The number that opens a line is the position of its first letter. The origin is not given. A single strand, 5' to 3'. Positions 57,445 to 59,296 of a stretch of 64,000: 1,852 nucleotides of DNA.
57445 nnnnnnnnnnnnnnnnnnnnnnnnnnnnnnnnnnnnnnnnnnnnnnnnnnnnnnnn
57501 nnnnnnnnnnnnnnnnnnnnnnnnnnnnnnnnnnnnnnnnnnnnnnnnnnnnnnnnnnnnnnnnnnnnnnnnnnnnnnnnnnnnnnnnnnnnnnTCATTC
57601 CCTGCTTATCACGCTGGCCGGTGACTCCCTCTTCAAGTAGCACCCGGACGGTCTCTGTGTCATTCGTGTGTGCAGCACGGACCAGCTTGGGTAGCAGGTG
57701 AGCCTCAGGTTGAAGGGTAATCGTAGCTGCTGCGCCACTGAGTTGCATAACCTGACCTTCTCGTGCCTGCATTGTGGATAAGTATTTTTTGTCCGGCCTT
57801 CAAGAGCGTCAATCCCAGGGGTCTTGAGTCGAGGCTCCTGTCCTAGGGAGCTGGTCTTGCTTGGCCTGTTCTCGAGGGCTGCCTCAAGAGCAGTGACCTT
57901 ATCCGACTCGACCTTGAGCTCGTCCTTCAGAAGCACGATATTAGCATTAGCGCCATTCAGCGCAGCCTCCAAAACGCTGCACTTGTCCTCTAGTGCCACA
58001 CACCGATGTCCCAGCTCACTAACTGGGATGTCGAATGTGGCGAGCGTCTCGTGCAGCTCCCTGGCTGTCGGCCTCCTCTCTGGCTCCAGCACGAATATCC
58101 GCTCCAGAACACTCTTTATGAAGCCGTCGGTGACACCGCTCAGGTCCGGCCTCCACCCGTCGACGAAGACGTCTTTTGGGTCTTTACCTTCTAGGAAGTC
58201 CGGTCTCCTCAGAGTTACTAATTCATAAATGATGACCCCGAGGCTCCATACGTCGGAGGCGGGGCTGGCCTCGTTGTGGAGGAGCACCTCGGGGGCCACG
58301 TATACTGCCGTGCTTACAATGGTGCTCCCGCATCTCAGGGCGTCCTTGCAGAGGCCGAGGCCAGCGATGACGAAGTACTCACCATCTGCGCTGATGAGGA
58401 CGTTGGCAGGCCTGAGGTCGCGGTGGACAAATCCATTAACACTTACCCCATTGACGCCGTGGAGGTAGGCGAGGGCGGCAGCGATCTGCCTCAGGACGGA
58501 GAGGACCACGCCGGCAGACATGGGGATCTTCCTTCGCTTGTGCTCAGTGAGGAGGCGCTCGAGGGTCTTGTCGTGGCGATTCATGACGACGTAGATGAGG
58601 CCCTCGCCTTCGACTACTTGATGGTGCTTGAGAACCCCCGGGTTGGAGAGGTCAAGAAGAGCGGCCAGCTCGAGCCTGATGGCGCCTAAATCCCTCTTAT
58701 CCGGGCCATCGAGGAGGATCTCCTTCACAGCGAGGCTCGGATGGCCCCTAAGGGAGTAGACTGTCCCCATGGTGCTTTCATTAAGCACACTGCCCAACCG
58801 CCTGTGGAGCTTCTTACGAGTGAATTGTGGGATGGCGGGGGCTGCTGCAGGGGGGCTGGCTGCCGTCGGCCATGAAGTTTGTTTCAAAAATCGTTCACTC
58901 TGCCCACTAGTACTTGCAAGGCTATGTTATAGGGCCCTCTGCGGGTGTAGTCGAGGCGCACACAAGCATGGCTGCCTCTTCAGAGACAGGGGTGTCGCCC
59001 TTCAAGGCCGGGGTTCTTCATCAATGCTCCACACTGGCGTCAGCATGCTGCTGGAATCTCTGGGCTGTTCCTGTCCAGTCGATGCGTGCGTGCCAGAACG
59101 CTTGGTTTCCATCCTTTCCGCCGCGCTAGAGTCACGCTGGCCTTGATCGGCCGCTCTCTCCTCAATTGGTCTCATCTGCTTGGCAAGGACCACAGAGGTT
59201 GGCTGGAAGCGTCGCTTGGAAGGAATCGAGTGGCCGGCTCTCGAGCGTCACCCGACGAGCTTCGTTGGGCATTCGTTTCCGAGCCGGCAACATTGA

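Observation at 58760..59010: NEK kinase gene has TTG where its initiator ATG is expected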

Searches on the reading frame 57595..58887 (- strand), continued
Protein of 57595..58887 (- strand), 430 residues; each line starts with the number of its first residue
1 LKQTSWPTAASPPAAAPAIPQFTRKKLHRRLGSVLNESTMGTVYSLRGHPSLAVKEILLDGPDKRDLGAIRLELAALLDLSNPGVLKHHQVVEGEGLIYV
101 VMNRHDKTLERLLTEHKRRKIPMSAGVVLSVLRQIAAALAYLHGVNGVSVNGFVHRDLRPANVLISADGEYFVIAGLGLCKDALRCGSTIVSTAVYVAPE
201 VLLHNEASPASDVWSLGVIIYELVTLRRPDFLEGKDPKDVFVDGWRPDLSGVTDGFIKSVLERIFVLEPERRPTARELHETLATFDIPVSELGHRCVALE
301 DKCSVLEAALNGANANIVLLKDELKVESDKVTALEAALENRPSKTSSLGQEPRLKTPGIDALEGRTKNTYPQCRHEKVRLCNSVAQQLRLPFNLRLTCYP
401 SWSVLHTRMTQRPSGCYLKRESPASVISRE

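Call 16: find_encoding_contigs(protein=window:57595-58887:-, flank=3000, max_places=10)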
Protein window:57595-58887:- (430 aa): no gene with exactly this product is on record in the collection.

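Call 18: search_protein_families(library=pfam, proteins=[window:57595-58887:-, P0003, P0016], max_evalue=0.001)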
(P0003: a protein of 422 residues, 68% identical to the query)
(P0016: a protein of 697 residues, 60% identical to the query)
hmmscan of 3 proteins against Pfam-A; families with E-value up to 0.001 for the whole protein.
window:57595-58887:- (430 aa): 2 families
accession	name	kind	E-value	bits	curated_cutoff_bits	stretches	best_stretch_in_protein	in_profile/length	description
PF00069.31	Pkinase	-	8.7e-32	111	31.7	1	39-278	11-257/263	Protein kinase domain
PF07714.23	PK_Tyr_Ser-Thr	-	1.9e-23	83.5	23.1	1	49-282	28-258/258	Protein tyrosine and serine/threonine kinase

P0003 (422 aa): 2 families
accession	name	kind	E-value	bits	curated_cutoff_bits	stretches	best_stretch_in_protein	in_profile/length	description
PF00069.31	Pkinase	-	2.2e-30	106.4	31.7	1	37-279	10-259/263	Protein kinase domain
PF07714.23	PK_Tyr_Ser-Thr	-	8.8e-21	74.8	23.1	1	52-281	32-258/258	Protein tyrosine and serine/threonine kinase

P0016 (697 aa): 10 families
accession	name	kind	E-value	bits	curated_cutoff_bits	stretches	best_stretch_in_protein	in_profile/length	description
PF12796.13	Ank_2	-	2.8e-50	169.2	27.3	4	384-467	1-81/90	Ankyrin repeats (3 copies)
PF00023.36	Ank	-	9.5e-33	110.9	21.1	2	443-463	1-21/33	Ankyrin repeat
PF00069.31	Pkinase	-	1.4e-31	110.3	31.7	1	36-275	12-258/263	Protein kinase domain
PF13637.12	Ank_4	-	1.3e-28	98.8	22.7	2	536-583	1-50/50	Ankyrin repeats (many copies)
PF13857.12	Ank_5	-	1.8e-24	86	27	0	558-591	11-46/56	Ankyrin repeats (many copies)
PF13606.12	Ank_3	-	1.9e-24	83.1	22.3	0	443-464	1-22/30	Ankyrin repeat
PF07714.23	PK_Tyr_Ser-Thr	-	1e-21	77.9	23.1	1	46-277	29-257/258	Protein tyrosine and serine/threonine kinase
PF24521.3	Ank_KRIT1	-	5.3e-05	23.4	80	0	532-615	18-106/149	KRIT1 ankyrin-repeats domain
PF01636.29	APH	-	0.00061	20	23.2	0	102-176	125-197/239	Phosphotransferase enzyme family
PF03109.22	ABC1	-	0.00085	19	22.9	0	145-178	184-216/244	ABC1 atypical kinase-like domain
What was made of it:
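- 57595..58887 (-): Mechanical kinase-frame ORF (430 codons). Real kinase-homologous coding runs from about 58862 to 57787. The deposited CDS (KAE8304594.1, 391 aa) is 58770-57595. The last ~64 codons (57786-57598) are an out-of-frame tail. Call 18 (Pkinase profile 11-257 at residues 39-278).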

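Call 32: find_encoding_contigs(protein=P0016, flank=1500, max_places=3)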
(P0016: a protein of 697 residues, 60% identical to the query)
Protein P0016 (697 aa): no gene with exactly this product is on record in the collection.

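Call 33: find_encoding_contigs(protein=P0004, flank=1500, max_places=3)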
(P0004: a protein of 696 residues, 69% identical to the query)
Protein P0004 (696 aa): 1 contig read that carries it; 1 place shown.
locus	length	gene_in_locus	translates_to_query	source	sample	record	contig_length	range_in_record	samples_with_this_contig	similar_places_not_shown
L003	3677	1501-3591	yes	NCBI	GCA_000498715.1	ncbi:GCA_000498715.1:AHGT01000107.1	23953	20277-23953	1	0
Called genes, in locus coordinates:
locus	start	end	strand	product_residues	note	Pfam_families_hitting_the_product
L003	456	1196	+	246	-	PF13857:Ank_5 (faint), PF13637:Ank_4 (faint), PF24521:Ank_KRIT1 (faint), PF00023:Ank (faint), PF12796:Ank_2, PF13606:Ank_3 (faint), PF12796:Ank_2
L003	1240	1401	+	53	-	-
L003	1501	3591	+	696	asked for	PF13606:Ank_3 (faint), PF00069:Pkinase, PF07714:PK_Tyr_Ser-Thr, PF13637:Ank_4 (faint), PF00023:Ank (faint), PF12796:Ank_2, PF13857:Ank_5 (faint), PF12796:Ank_2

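Call 34: find_encoding_contigs(protein=P0005, flank=3000, max_places=3)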
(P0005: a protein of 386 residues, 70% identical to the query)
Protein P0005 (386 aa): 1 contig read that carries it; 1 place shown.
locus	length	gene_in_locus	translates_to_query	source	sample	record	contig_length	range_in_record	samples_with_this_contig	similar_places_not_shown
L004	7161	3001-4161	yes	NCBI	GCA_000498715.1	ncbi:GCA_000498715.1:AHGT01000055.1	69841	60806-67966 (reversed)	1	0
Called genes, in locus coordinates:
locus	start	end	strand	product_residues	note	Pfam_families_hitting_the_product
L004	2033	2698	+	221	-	PF24521:Ank_KRIT1 (faint), PF00023:Ank (faint), PF13606:Ank_3 (faint), PF13857:Ank_5 (faint), PF12796:Ank_2, PF13637:Ank_4 (weak), PF12796:Ank_2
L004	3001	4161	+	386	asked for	PF00069:Pkinase, PF07714:PK_Tyr_Ser-Thr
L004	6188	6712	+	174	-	-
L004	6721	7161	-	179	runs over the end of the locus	PF00025:Arf, PF00503:G-alpha (faint), PF09439:SRPRB, PF00071:Ras, PF01926:MMR_HSR1 (weak), PF04670:Gtr1_RagA, PF08477:Roc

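Call 35: list_cluster_members(proteins=[P0001, P0011, P0022, P0007])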
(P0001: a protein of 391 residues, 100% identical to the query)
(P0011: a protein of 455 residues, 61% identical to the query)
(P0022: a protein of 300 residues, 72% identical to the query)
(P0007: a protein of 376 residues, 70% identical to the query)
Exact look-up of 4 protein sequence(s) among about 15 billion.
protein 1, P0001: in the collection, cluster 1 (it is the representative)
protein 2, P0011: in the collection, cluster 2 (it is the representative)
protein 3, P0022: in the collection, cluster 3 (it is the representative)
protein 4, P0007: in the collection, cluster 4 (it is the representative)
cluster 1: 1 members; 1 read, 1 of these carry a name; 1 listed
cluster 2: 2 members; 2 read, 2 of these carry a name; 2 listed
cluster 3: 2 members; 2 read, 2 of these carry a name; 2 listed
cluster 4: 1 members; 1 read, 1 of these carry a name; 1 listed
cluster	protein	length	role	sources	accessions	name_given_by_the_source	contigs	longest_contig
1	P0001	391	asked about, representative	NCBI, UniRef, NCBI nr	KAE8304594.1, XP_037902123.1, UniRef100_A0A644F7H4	Kinase, NEK [Giardia duodenalis] | non-specific serine/threonine protein kinase n=1 Tax=Giardia intestinalis (strain ATCC ... | Kinase, NEK [Giardia intestinalis]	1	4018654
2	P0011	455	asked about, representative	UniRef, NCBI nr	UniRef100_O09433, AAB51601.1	non-specific serine/threonine protein kinase n=1 Tax=Giardia intestinalis TaxID=5741 ... | protein kinase [Giardia intestinalis]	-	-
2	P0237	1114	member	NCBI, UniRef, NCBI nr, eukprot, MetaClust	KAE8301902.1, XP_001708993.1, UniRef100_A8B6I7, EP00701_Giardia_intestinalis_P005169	Kinase, NEK [Giardia duodenalis] | Kinase, NEK n=1 Tax=Giardia intestinalis (strain ATCC 50803 / WB clone C6) TaxID=184922 ... | Kinase, NEK [Giardia intestinalis]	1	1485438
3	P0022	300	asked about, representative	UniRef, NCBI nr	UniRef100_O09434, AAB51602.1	non-specific serine/threonine protein kinase n=1 Tax=Giardia intestinalis TaxID=5741 ... | protein kinase [Giardia intestinalis]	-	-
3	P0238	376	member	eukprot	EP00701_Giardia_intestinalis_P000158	XP_001703982.1 Kinase, NEK [Giardia lamblia ATCC 50803]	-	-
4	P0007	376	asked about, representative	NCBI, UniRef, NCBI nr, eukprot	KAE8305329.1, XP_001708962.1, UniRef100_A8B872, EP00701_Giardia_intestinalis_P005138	Kinase, NEK [Giardia duodenalis] | non-specific serine/threonine protein kinase n=1 Tax=Giardia intestinalis (strain ATCC ... | Kinase, NEK [Giardia intestinalis]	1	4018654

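Call 52: find_encoding_contigs(protein=P0237, flank=1500, max_places=3)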
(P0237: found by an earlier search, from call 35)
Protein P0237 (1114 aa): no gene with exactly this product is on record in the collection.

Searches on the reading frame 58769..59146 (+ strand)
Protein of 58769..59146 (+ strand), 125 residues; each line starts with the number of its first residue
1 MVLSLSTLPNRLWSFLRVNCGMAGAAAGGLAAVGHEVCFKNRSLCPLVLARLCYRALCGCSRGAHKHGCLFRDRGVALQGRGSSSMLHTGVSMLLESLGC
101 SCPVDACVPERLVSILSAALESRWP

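Call 50: search_protein_families(library=pfam, proteins=[window:58769-59146:+], max_evalue=0.01)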
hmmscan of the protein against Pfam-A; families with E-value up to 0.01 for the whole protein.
window:58769-59146:+ (125 aa): 0 families
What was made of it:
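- On Telomere gene unit (TGU): Call 50: no family hits for the ORFs in 58769-59801.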
